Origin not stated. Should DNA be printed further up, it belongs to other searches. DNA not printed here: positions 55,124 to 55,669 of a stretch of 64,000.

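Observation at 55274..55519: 81-aa ORF under the putative sigma54 promoter, with faint NHLP/Nif11-leader-like N-terminus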

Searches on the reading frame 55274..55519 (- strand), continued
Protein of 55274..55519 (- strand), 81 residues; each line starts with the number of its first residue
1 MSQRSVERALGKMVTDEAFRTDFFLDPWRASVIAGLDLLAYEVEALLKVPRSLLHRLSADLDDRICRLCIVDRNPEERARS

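Call 54: search_protein_families(library=ncbifam, proteins=[L004:1347-2570:+, L004:2573-5707:+, L004:5704-7122:+, L004:7127-7639:-, L004:9460-10764:-], max_evalue=0.00001)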
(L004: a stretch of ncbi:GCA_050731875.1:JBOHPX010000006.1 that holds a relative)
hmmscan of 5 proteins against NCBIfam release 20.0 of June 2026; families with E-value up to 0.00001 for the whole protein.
L004:1347-2570:+ (407 aa): 21 families
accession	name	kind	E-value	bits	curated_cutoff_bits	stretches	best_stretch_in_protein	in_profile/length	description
TIGR01730.1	RND_mfp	subfamily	4.8e-59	199.9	94.9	2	135-399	69-320/322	efflux RND transporter periplasmic adaptor subunit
TIGR00999.1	8a0102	subfamily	7.7e-36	123.6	319.3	1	137-385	27-263/271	CzcB/NccB family metal efflux transporter periplasmic adaptor subunit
NF008606.0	PRK11578.1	equivalog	5.5e-27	94.8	342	1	36-385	28-361/371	macrolide transporter subunit MacA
TIGR00998.1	8a0101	subfamily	1.6e-26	93.1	390.8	1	69-293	42-284/334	EmrA/EmrK family multidrug efflux transporter periplasmic adaptor subunit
NF008589.1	PRK11556.1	equivalog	3.3e-19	69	391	1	143-398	135-385/392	MdtA/MuxA family multidrug efflux RND transporter periplasmic adaptor subunit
NF045680.1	DiMtlExpIhpB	equivalog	1.3e-17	63.8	450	1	216-383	139-305/326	divalent metal ion exporter adaptor subunit IhpB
NF007785.0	PRK10476.1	equivalog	1.3e-17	63.7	376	1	45-306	27-300/347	multidrug transporter subunit MdtN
NF002939.0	PRK03598.1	equivalog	9.1e-17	61.2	393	1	76-293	51-283/332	secretion protein HlyD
NF033138.2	RND-peri-MexC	equivalog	3.1e-15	56.2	625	1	13-402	11-373/375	MexC family multidrug efflux RND transporter periplasmic adaptor subunit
NF007303.0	PRK09783.1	subfamily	1.4e-13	50.1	390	1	188-386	188-386/414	copper/silver efflux system membrane fusion protein CusB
NF007132.1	PRK09578.1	equivalog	6.9e-13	48.1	512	1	154-398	127-373/396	MexX/AxyX family multidrug efflux RND transporter periplasmic adaptor subunit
TIGR01843.1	type_I_hlyD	subfamily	3.2e-12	46.1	208.65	1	163-299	218-360/422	HlyD family type I secretion periplasmic adaptor subunit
TIGR02971.1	heterocyst_DevB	subfamily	1.6e-10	40.9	129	1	75-293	22-281/327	ABC exporter membrane fusion protein, DevB family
NF045904.1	RND-peri-MexE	equivalog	1.9e-10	40.2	714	0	10-124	9-118/390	multidrug efflux RND transporter periplasmic adaptor subunit MexE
NF011715.0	PRK15136.1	equivalog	5.4e-10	38.5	563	1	65-287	57-289/390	multidrug efflux MFS transporter periplasmic adaptor subunit EmrA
TIGR03794.1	NHLM_micro_HlyD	equivalog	6e-07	28.7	156.2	0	67-108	251-292/421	NHLP bacteriocin system secretion protein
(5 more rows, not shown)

L004:2573-5707:+ (1044 aa): 16 families
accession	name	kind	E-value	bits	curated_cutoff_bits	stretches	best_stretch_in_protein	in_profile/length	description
NF033617.1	RND_permease_2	subfamily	9.1e-278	924.3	1250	1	6-1011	2-1008/1009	multidrug efflux RND transporter permease subunit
NF000282.2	RND_permease_1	subfamily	1.2e-209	698.8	1250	1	7-1009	3-1026/1029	multidrug efflux RND transporter permease subunit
NF007905.0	PRK10614.1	equivalog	1.5e-190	635.3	1774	1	7-1018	6-1016/1025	multidrug efflux RND transporter permease subunit MdtC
TIGR00915.1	2A0602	subfamily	4.7e-188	627.3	940.35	1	5-1009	2-1027/1050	efflux RND transporter permease subunit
NF007798.0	PRK10503.1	equivalog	1.7e-184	615.2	1584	1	8-1018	16-1030/1040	MdtB/MuxB family multidrug efflux RND transporter permease subunit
NF007133.0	PRK09579.1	equivalog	4.6e-167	557.5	1763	1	5-1010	4-1002/1017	multidrug efflux RND transporter permease subunit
NF007131.0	PRK09577.1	equivalog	1.2e-140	470.2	1768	1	5-1009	2-1021/1045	multidrug efflux RND transporter permease subunit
NF007842.1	PRK10555.1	equivalog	1.8e-133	446.5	1854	1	5-1009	2-1025/1036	multidrug efflux RND transporter permease AcrD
TIGR00914.1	2A0601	subfamily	4.3e-133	445.2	701.45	1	6-1010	7-1035/1051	CusA/CzcA family heavy metal efflux RND transporter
NF000037.1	RND_perm_OqxB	exception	1e-121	407.6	2200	1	7-1019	6-1043/1050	multidrug efflux RND transporter permease subunit OqxB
NF011706.2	PRK15127.1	equivalog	1.4e-121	407.2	2150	1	7-1008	4-1027/1049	multidrug efflux RND transporter permease subunit AcrB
TIGR00921.1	2A067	subfamily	5.5e-13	47.9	351.9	1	337-536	198-401/733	hydrophobe/amphiphile efflux-3 (HAE3) family transporter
NF009583.0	PRK13024.1-3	subfamily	4.7e-09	34.8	721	1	337-543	285-483/755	protein translocase subunit SecDF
NF011315.0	PRK14726.1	equivalog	1.6e-08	33.2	1249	1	331-545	369-575/855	protein translocase subunit SecDF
TIGR00916.1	2A0604s01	subfamily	8.4e-07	28.8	148.6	1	338-474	91-230/231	SecD/SecF family protein translocase subunit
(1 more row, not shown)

L004:5704-7122:+ (472 aa): 11 families
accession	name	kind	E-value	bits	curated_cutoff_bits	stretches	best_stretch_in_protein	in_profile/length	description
TIGR01845.1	outer_NodT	subfamily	2.5e-126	422.2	210.05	1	13-461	5-460/460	efflux transporter outer membrane subunit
NF007347.1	PRK09837.1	subfamily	1e-87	294.9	598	1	9-463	9-460/461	Cu(I)/Ag(I) efflux RND transporter outer membrane protein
NF033143.1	efflux_OM_AdeK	equivalog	1e-81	275.1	900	1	26-462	34-462/480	multidrug efflux RND transporter AdeIJK outer membrane channel subunit AdeK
NF033142.1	efflux_OM_AdeC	exception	2.7e-65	220.8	975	1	52-463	57-463/465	multidrug efflux RND transporter AdeABC outer membrane channel subunit AdeC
NF007390.0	PRK09915.1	equivalog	4.7e-42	144.3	597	1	48-464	58-481/488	MdtP family multidrug efflux transporter outer membrane subunit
NF008524.1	PRK11459.1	equivalog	1.1e-39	136.6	650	1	9-463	13-477/478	multidrug resistance outer membrane protein MdtQ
TIGR01844.1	type_I_sec_TolC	subfamily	2.6e-38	132.1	225.15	1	57-459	3-398/414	TolC family outer membrane protein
NF047721.1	ToxDrgExpTdeA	equivalog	6.9e-32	110.9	550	1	49-461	49-452/455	toxin/drug exporter TdeA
NF052390.1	efflux_OMP_AbuO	equivalog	3.8e-15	55.5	700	1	153-459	124-431/447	multidrug efflux outer membrane protein AbuO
NF007002.0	PRK09465.1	equivalog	5.6e-14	51.5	495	1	59-459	26-424/460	outer membrane channel protein TolC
NF045679.1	DiMtlExpIhpA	equivalog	7.2e-06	24.9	650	0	130-439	93-393/424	divalent metal ion exporter subunit IhpA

L004:7127-7639:- (170 aa): 0 families

L004:9460-10764:- (434 aa): 1 family
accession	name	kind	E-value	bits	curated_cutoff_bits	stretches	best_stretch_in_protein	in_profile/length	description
TIGR02917.1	PEP_TPR_lipo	equivalog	2.5e-06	25.7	312.2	0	106-218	749-860/899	XrtA/PEP-CTERM system TPR-repeat protein PrsT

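Call 56: search_protein_families(library=ncbifam, alignment_id=A1, max_evalue=0.001)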
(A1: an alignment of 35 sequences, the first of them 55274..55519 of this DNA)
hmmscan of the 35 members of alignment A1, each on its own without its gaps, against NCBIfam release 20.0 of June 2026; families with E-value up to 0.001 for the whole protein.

A. member 1, window:55274-55519:- (81 aa): 2 families
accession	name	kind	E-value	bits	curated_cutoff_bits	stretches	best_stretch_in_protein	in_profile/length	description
NF038399.1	NH_RiPP_Os17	domain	3.3e-17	62.3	40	1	5-66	2-63/63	Os1348 family NHLP clan protein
TIGR04509.1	mod_pep_NH_fam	subfamily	0.00078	19.5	34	0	4-39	5-43/87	NHLP-related RiPP peptide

B. families by the number of members that match (of 35 scanned): 3 families
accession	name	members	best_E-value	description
NF038399.1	NH_RiPP_Os17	35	4.4e-23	Os1348 family NHLP clan protein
TIGR04509.1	mod_pep_NH_fam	30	8.8e-08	NHLP-related RiPP peptide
TIGR03793.1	leader_NHLP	2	7.7e-05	NHLP leader peptide family RiPP precursor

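Call 58: search_solved_structures(query=A1, max_evalue=10, show_alignments=2)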
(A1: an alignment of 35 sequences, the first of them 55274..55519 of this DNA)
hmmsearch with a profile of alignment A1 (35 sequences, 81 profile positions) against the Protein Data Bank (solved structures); distinct sequences matched with E-value up to 10: 7.
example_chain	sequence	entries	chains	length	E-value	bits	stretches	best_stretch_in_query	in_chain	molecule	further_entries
6lk7_A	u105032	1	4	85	2.4e-05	27.6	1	7-78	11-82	Nitrile hydratase, alpha chain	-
9sob_A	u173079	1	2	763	0.0014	22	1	8-69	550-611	Nuclear pore complex protein NUP93A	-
9sob_A24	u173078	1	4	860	0.0015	21.9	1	8-69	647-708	Nuclear pore complex protein NUP93A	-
8idb_A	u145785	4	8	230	0.43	14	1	1-17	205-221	Cell division ATP-binding protein FtsE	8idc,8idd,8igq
8jia_A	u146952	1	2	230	0.44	14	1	1-17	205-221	Cell division ATP-binding protein FtsE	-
4ob1_A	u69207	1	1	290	0.59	13.5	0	12-53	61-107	Cobalt-containing nitrile hydratase subunit alpha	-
6h9l_A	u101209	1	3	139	0.81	13.1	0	30-62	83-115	Uncharacterized protein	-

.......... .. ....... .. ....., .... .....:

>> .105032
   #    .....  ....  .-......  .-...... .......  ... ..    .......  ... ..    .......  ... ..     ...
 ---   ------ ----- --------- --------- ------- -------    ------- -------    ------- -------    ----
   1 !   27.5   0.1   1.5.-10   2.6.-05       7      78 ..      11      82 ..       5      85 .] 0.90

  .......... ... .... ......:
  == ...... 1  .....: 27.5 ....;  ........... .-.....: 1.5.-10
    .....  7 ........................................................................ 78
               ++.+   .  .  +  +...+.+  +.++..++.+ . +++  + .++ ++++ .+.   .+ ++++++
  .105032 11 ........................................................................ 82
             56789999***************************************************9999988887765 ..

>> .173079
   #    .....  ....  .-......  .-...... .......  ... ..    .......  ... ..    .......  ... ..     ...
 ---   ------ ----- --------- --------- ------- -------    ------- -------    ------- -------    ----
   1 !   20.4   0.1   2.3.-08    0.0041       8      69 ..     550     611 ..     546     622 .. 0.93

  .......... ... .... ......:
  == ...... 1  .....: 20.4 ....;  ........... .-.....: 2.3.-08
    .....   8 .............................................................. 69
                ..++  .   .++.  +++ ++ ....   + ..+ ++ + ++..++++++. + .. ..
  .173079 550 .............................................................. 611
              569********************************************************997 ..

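Call 59: find_homologous_proteins(query=A1, max_evalue=0.00001)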
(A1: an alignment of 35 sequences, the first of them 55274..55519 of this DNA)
Query A1 (35 sequences) (81 aa, profile of the alignment): 519 proteins with E <= 0.00001 among 8000 candidates; the best 120 are listed.
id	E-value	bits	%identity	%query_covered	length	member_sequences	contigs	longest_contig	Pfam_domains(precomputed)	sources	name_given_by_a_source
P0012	1.2e-34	136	64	94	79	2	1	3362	PF14407.12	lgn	-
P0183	2.2e-34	135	65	95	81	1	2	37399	PF14407.12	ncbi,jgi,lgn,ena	-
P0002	4.0e-34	134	96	100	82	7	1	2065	PF14407.12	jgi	jgi:hypothetical protein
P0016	9.3e-34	133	62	95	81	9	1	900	PF14407.12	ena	-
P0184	1.0e-33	133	64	94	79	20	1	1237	PF14407.12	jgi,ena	jgi:hypothetical protein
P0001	1.2e-33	133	98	100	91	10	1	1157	PF14407.12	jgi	jgi:hypothetical protein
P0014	1.6e-33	132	65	91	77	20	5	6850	PF14407.12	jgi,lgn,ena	-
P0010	1.9e-33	132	65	96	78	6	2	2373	PF14407.12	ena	-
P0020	2.2e-33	132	59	99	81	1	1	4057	PF14407.12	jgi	jgi:hypothetical protein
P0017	2.2e-33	132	63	96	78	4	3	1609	PF14407.12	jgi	jgi:hypothetical protein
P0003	3.5e-33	131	86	95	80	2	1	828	PF14407.12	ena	-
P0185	3.8e-33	131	64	89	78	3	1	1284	PF14407.12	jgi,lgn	-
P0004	4.0e-33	131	72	99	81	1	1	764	PF14407.12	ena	-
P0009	4.8e-33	131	70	86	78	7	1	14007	PF14407.12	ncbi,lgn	ncbi:MAG: Os1348 family NHLP clan protein [Candidatus Rokuibacteriota bacterium]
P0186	4.9e-33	131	58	95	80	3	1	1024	PF14407.12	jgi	jgi:hypothetical protein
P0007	5.2e-33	131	69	91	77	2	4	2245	PF14407.12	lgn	-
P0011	1.1e-32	130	69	89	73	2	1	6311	PF14407.12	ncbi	ncbi:MAG: Os1348 family NHLP clan protein [Candidatus Rokuibacteriota bacterium]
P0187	1.1e-32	130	56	100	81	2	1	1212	PF14407.12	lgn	-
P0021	1.2e-32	130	62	91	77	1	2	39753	PF14407.12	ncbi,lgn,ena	-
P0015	1.6e-32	129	65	99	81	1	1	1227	PF14407.12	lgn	-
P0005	2.2e-32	129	76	84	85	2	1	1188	PF14407.12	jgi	-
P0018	2.3e-32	129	63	99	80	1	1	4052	PF14407.12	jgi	jgi:hypothetical protein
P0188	3.1e-32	128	70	86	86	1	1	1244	PF14407.12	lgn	-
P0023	4.0e-32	128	66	86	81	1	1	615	PF14407.12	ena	-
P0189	4.5e-32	128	63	86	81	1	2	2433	PF14407.12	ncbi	-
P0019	5.9e-32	127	61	99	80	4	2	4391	PF14407.12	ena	-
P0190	7.0e-32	127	63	88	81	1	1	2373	PF14407.12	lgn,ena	-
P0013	7.5e-32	127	72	84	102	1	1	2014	PF14407.12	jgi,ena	-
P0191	8.2e-32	127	69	86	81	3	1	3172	PF14407.12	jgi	jgi:hypothetical protein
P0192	8.5e-32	127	62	88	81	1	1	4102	PF14407.12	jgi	jgi:hypothetical protein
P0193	8.5e-32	127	64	89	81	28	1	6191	PF14407.12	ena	-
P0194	1.0e-31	127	66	86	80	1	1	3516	PF14407.12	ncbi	-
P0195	1.2e-31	126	62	99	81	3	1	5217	PF14407.12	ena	-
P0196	2.2e-31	126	58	95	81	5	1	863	PF14407.12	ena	-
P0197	2.4e-31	125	58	95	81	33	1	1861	PF14407.12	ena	-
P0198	2.4e-31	125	59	86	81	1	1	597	PF14407.12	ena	-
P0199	2.5e-31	125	59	99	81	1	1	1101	PF14407.12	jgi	-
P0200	2.6e-31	125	63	86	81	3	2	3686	PF14407.12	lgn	-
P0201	2.9e-31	125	62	88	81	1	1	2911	PF14407.12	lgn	-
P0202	3.3e-31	125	56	99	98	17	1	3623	PF14407.12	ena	-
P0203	3.5e-31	125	59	99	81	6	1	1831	PF14407.12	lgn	-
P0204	3.6e-31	125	57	94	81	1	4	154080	PF14407.12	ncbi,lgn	-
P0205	3.7e-31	125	56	99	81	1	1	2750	PF14407.12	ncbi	-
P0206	3.8e-31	125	61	86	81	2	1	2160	PF14407.12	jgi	jgi:hypothetical protein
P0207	4.0e-31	125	63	89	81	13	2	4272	PF14407.12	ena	-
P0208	4.3e-31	125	54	100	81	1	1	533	PF14407.12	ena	-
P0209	4.5e-31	125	60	84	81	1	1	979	PF14407.12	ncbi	-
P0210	5.6e-31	124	57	86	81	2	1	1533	PF14407.12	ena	-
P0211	5.6e-31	124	55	99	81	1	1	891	PF14407.12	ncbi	-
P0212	5.7e-31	124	58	99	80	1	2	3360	PF14407.12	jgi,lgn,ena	-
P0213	5.7e-31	124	54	99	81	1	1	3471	PF14407.12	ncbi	-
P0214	5.9e-31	124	58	95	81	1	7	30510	PF14407.12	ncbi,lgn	-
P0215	6.0e-31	124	59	99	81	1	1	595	PF14407.12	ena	-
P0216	6.3e-31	124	60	99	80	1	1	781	PF14407.12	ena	-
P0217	6.8e-31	124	60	86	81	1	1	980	PF14407.12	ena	-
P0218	6.9e-31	124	61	86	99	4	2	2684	PF14407.12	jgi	jgi:hypothetical protein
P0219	7.2e-31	124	58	99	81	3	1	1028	PF14407.12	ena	-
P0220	7.4e-31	124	61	86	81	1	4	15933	PF14407.12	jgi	jgi:hypothetical protein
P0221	9.3e-31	124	61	86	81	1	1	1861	PF14407.12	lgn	-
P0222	1.3e-30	123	63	86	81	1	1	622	PF14407.12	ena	-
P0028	1.4e-30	123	55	91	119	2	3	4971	PF14407.12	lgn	-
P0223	1.4e-30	123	60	99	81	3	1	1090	PF14407.12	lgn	-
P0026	1.7e-30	123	57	86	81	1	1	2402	PF14407.12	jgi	jgi:hypothetical protein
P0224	2.0e-30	122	60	96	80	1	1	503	PF14407.12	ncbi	-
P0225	2.1e-30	122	55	95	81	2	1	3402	PF14407.12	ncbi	-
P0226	2.5e-30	122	54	95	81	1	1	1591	PF14407.12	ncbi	-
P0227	2.8e-30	122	59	99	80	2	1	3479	PF14407.12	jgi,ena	-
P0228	2.8e-30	122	55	95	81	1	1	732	PF14407.12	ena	-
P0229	3.1e-30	122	60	86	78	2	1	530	PF14407.12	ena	-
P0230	3.3e-30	122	54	99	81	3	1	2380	PF14407.12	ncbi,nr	ncbi:MAG TPA: Franean1_4349 family RiPP [Candidatus Methylomirabilis sp.]|nr:Franean1_4349 family Ri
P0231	3.4e-30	122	54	100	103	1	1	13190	PF14407.12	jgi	jgi:hypothetical protein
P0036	3.9e-30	122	63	86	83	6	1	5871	PF14407.12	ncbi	-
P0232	3.9e-30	122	62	99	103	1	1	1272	PF14407.12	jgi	jgi:hypothetical protein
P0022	4.4e-30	121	67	86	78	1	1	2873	PF14407.12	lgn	-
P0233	5.0e-30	121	64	86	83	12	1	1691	PF14407.12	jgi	jgi:hypothetical protein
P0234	5.8e-30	121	61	89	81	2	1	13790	PF14407.12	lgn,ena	-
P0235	6.5e-30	121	56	98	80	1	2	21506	PF14407.12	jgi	jgi:putative modified peptide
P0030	6.7e-30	121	55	91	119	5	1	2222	PF14407.12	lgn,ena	-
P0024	6.8e-30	121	63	86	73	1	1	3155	PF14407.12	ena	-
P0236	6.9e-30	121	63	86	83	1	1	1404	PF14407.12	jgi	-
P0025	7.7e-30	121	60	84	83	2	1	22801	PF14407.12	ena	-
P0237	8.4e-30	120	59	86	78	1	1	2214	PF14407.12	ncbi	-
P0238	8.8e-30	120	63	89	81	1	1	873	PF14407.12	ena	-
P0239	8.9e-30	120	55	95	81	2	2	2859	PF14407.12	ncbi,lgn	-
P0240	9.4e-30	120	57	86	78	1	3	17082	PF14407.12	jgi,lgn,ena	-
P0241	9.8e-30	120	58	99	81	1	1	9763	PF14407.12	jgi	jgi:hypothetical protein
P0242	1.0e-29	120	59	86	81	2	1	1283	PF14407.12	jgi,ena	-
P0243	1.0e-29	120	56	96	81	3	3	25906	PF14407.12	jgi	jgi:hypothetical protein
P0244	1.4e-29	120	51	99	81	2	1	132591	PF14407.12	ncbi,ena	-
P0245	1.4e-29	120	57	86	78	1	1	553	PF14407.12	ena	-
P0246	1.4e-29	120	64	86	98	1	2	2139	PF14407.12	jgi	jgi:hypothetical protein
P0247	1.6e-29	120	57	99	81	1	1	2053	PF14407.12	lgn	-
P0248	1.8e-29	119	60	95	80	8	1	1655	PF14407.12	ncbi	-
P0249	1.9e-29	119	57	99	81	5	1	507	PF14407.12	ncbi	-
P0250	1.9e-29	119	53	99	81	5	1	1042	PF14407.12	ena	-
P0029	2.0e-29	119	57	86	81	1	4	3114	PF14407.12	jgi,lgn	jgi:hypothetical protein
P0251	2.0e-29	119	54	96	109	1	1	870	PF14407.12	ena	-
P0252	2.2e-29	119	55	99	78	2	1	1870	PF14407.12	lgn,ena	-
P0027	2.4e-29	119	56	86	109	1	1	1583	PF14407.12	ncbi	-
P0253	2.7e-29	119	56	99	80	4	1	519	PF14407.12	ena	-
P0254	3.2e-29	119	61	86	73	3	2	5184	PF14407.12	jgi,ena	jgi:hypothetical protein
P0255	3.3e-29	119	51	86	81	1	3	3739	PF14407.12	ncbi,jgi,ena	-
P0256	3.6e-29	118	60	94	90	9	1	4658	PF14407.12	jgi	-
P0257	4.1e-29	118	59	86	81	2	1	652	PF14407.12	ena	-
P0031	4.2e-29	118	59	86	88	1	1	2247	PF14407.12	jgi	jgi:hypothetical protein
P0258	4.2e-29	118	55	95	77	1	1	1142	PF14407.12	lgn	-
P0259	4.3e-29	118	60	89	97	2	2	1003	PF14407.12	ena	-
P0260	4.5e-29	118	57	86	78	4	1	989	PF14407.12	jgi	jgi:hypothetical protein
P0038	4.7e-29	118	63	84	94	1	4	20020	PF14407.12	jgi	jgi:hypothetical protein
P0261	4.8e-29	118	60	84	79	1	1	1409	PF14407.12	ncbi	-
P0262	4.8e-29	118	53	95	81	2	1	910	PF14407.12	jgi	jgi:hypothetical protein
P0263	4.8e-29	118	56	100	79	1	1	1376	PF14407.12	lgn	-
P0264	5.1e-29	118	60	84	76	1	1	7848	PF14407.12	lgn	-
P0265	5.3e-29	118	57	93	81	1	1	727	PF14407.12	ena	-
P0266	6.0e-29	118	53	86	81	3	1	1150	PF14407.12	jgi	jgi:hypothetical protein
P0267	6.4e-29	118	61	86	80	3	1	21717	PF14407.12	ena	-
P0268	7.1e-29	118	63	86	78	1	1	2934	PF14407.12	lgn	-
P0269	7.4e-29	117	66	86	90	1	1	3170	PF14407.12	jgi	jgi:hypothetical protein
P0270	7.5e-29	117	57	86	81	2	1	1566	PF14407.12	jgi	jgi:hypothetical protein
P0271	7.6e-29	117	48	100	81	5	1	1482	PF14407.12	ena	-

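Call 60: find_encoding_contigs(protein=P0204, flank=7000, max_places=1)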
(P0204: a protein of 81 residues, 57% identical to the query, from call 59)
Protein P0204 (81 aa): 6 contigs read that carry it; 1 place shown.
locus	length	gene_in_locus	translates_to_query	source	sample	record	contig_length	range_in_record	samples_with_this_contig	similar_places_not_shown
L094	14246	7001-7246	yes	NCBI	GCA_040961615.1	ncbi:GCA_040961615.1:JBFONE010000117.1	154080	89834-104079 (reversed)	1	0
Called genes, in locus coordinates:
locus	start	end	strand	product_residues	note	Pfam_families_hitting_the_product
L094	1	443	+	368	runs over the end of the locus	PF01547:SBP_bac_1, PF13531:SBP_bac_11, PF13416:SBP_bac_8, PF13343:SBP_bac_6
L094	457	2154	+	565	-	PF00528:BPD_transp_1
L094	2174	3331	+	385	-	PF00005:ABC_tran, PF13304:AAA_21 (faint), PF08402:TOBE_2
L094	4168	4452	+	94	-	PF10387:DUF2442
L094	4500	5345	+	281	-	PF05175:MTS (weak), PF13489:Methyltransf_23, PF01209:Ubie_methyltran, PF02390:Methyltransf_4, PF08241:Methyltransf_11, PF08242:Methyltransf_12, PF13649:Methyltransf_25, PF13847:Methyltransf_31, +1 more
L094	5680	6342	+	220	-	PF00491:Arginase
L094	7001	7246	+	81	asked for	PF14407:Frankia_peptide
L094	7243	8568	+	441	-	PF25967:RND-MFP_C (faint), PF25917:BSH_RND, PF25944:Beta-barrel_RND (faint), PF25973:BSH_CzcB, PF25984:BSH_YknX (faint), PF25954:Beta-barrel_RND_2, PF25975:CzcB_C (weak), PF25989:YknX_C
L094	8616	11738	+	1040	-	PF00873:ACR_tran, PF02355:SecD_SecF_C (weak)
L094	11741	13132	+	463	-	PF02321:OEP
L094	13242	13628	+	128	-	-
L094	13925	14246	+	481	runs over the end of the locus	PF02310:B12-binding, PF04055:Radical_SAM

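Call 61: find_encoding_contigs(protein=P0244, flank=7000, max_places=1)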
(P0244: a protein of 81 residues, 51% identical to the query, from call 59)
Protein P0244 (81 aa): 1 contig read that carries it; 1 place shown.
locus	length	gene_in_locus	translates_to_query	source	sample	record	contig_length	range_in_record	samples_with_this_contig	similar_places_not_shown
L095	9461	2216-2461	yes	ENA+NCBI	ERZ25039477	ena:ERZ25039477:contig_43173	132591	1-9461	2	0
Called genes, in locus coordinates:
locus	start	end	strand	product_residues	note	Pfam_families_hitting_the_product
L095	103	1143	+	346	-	PF02347:GDC-P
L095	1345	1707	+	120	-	-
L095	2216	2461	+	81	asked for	PF14407:Frankia_peptide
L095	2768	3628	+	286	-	PF25944:Beta-barrel_RND (weak), PF25954:Beta-barrel_RND_2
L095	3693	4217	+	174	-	PF00873:ACR_tran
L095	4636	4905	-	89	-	-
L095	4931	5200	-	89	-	-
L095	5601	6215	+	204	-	-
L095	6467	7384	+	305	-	PF00873:ACR_tran, PF13527:Acetyltransf_9, PF00583:Acetyltransf_1, PF13673:Acetyltransf_10 (weak), PF13508:Acetyltransf_7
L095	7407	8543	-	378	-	PF00291:PALP, PF00132:Hexapep (weak)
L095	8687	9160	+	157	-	-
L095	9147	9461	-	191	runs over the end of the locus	PF07021:MetW, PF13489:Methyltransf_23, PF13847:Methyltransf_31, PF08241:Methyltransf_11, PF08242:Methyltransf_12 (weak), PF13649:Methyltransf_25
